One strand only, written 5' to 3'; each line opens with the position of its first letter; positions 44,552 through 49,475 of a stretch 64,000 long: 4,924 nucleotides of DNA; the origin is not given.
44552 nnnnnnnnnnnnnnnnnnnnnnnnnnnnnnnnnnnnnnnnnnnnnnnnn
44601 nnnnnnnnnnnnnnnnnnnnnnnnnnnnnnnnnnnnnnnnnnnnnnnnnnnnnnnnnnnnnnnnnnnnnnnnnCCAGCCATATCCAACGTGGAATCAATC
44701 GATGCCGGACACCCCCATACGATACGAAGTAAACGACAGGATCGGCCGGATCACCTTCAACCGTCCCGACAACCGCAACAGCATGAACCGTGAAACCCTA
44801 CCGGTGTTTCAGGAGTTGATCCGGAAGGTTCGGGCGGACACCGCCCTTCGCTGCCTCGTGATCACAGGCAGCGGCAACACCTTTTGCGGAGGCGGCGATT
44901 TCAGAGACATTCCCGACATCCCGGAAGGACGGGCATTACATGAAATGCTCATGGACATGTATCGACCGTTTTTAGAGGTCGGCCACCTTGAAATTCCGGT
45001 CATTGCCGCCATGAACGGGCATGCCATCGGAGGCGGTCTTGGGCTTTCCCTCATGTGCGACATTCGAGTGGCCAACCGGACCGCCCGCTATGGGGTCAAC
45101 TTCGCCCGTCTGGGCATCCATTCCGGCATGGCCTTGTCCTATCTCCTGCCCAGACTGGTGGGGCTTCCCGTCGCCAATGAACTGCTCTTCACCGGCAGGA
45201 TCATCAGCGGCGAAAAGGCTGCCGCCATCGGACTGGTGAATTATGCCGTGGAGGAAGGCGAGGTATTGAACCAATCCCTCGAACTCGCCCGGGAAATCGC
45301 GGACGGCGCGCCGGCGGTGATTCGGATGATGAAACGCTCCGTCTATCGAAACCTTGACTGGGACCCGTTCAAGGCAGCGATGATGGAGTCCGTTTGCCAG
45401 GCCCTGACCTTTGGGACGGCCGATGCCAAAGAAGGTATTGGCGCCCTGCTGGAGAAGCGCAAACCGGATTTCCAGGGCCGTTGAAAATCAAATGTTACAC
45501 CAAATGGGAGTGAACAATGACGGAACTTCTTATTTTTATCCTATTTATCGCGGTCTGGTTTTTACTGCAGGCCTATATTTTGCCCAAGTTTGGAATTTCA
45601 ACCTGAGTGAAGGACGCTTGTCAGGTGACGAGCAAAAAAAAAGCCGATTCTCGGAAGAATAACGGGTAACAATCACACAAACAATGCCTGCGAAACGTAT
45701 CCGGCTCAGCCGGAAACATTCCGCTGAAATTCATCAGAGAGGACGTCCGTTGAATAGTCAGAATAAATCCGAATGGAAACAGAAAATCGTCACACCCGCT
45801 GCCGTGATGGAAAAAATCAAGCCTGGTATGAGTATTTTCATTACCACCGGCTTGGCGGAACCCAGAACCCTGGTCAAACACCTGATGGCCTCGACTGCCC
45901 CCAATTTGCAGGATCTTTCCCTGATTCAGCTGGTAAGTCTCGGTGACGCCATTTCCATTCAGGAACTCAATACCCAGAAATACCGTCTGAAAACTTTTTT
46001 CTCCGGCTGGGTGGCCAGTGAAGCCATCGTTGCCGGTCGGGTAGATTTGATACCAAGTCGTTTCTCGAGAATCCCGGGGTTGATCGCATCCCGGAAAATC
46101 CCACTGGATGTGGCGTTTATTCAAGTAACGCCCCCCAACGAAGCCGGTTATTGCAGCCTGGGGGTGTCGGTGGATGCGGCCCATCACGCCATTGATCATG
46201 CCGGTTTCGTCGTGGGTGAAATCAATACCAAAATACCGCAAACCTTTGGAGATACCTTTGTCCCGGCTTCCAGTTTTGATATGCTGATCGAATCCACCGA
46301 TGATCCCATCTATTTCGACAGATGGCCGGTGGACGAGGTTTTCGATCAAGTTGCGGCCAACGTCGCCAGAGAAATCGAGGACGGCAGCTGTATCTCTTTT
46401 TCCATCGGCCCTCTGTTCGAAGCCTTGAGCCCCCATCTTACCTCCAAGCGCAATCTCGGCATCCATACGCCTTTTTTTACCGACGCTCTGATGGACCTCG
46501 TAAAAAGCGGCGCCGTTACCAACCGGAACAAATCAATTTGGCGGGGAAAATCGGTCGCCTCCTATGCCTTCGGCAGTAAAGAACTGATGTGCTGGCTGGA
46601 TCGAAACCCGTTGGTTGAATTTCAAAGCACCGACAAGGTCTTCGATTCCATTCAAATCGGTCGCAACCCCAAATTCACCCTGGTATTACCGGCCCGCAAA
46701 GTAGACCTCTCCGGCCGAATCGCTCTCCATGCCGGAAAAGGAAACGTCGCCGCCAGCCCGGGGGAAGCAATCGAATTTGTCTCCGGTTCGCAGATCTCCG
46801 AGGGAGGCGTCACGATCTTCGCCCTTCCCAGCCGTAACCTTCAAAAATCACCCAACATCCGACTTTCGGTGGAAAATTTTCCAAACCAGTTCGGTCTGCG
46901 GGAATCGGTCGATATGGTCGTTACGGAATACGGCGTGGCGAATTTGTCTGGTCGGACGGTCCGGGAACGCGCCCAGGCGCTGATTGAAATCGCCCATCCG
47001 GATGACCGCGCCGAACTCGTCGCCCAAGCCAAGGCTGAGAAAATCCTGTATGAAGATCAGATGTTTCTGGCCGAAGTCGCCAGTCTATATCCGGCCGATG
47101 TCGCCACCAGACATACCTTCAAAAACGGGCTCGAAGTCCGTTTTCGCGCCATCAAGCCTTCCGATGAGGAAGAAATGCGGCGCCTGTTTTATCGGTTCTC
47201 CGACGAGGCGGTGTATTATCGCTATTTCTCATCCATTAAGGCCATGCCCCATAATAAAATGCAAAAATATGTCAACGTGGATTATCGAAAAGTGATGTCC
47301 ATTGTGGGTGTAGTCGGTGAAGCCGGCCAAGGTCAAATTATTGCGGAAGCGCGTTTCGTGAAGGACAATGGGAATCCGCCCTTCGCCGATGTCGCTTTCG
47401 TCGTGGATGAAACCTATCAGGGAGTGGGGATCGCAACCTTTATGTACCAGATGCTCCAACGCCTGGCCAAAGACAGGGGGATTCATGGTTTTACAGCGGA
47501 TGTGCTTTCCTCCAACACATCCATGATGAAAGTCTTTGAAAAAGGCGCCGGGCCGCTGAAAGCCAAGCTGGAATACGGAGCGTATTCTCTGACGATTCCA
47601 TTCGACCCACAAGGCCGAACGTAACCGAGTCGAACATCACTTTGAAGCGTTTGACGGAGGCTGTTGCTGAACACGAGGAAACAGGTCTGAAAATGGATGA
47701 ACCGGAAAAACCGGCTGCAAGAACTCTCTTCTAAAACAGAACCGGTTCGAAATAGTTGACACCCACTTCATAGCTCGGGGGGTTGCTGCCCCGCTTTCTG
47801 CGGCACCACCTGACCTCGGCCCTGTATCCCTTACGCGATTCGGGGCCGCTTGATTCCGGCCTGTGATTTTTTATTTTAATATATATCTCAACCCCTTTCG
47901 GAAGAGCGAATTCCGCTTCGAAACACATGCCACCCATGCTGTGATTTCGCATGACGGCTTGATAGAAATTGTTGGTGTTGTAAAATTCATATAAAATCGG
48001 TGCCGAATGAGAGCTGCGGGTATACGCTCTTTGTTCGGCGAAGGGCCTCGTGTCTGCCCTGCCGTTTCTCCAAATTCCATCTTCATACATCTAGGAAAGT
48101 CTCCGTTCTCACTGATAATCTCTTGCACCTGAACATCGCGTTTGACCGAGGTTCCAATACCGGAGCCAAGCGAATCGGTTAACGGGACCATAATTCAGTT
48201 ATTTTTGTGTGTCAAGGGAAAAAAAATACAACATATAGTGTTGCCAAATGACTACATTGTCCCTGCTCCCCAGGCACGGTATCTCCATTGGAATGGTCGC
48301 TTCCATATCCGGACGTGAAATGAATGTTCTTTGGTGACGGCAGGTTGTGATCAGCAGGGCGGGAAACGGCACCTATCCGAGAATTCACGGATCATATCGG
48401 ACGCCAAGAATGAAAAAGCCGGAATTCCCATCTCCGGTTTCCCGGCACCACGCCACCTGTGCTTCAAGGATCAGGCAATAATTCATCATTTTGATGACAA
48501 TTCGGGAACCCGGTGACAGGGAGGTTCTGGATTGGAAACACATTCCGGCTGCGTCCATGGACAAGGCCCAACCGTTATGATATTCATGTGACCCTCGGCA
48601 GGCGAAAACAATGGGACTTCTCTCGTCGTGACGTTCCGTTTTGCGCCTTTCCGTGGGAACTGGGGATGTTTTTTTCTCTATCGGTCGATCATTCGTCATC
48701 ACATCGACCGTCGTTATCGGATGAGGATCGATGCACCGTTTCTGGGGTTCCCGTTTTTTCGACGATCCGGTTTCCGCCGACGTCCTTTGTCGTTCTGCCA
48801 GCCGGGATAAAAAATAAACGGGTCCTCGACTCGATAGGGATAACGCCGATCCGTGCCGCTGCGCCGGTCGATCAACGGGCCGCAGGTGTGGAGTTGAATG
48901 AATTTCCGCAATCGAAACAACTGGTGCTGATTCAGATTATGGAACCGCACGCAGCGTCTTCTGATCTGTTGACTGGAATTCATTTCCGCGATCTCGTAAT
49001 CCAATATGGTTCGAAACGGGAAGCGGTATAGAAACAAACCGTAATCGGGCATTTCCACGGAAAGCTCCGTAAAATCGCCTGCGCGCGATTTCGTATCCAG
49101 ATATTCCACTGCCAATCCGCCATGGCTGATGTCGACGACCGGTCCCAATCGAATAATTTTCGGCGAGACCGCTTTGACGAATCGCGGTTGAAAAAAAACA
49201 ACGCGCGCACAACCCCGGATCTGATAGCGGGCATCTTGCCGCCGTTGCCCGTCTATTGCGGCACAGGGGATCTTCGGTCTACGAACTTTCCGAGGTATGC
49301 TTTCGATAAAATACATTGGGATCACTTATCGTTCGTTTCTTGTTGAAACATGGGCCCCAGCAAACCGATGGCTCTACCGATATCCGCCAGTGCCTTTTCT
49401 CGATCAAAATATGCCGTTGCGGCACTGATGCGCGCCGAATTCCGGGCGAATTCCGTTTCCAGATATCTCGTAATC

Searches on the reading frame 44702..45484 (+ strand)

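Call 32: search_protein_families(library=pfam, proteins=[window:44702-45484:+], max_evalue=0.001)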
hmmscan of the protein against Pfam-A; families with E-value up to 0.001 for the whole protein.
window:44702-45484:+ (260 aa): 2 families
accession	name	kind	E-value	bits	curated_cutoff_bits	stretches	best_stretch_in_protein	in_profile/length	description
PF00378.25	ECH_1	-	4.5e-54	183.9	27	1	11-259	3-250/251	Enoyl-CoA hydratase/isomerase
PF16113.10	ECH_2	-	1.6e-29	103.9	27.2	1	14-213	1-205/335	Enoyl-CoA hydratase/isomerase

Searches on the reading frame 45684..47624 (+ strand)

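Call 32: search_protein_families(library=pfam, proteins=[window:45684-47624:+], max_evalue=0.001)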
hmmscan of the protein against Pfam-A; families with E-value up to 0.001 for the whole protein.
window:45684-47624:+ (646 aa): 4 families
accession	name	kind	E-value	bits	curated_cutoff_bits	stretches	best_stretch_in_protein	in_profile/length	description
PF13336.12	AcetylCoA_hyd_C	-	8.5e-40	136.6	23.7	1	297-449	1-154/154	Acetyl-CoA hydrolase/transferase C-terminal domain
PF02550.21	AcetylCoA_hydro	-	4.9e-15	56.5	24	1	30-204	4-189/198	Acetyl-CoA hydrolase/transferase N-terminal domain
PF00583.31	Acetyltransf_1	-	9.1e-08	32.8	20.7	1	548-623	41-115/116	Acetyltransferase (GNAT) family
PF13302.13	Acetyltransf_3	-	4.4e-06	27.9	25.4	1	486-620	3-134/138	Acetyltransferase (GNAT) domain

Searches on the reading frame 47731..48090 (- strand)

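Call 32: search_protein_families(library=pfam, proteins=[window:47731-48090:-], max_evalue=0.001)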
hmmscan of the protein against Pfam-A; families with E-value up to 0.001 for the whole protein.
window:47731-48090:- (119 aa): 1 family
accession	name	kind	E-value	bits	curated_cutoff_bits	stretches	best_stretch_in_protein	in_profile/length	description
PF07238.19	PilZ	-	9.6e-08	32.7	22.5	1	19-113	1-85/102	PilZ domain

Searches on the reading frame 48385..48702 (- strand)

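Call 32: search_protein_families(library=pfam, proteins=[window:48385-48702:-], max_evalue=0.001)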
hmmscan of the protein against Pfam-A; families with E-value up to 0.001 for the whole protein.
window:48385-48702:- (105 aa): 1 family
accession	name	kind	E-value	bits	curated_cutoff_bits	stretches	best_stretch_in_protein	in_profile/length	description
PF07238.19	PilZ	-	5.8e-05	23.8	22.5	1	18-103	1-85/102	PilZ domain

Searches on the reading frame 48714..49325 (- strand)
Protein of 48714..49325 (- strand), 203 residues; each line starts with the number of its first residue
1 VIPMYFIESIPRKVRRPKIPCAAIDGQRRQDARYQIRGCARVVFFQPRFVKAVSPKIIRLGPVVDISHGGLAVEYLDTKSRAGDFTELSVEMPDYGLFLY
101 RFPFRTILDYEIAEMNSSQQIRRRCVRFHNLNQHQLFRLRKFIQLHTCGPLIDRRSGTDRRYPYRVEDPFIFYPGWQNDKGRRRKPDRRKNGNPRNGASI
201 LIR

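Call 6: search_protein_families(library=pfam, proteins=[window:48714-49325:-], max_evalue=0.01)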
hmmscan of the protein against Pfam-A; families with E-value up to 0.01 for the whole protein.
window:48714-49325:- (203 aa): 1 family
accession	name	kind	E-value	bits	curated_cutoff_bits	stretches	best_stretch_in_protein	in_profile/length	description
PF07238.19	PilZ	-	0.0025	18.6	22.5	1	27-143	1-100/102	PilZ domain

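Call 7: search_protein_families(library=ncbifam, proteins=[window:48714-49325:-], max_evalue=0.01)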
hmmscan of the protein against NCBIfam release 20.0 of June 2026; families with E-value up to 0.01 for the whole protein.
window:48714-49325:- (203 aa): 0 families
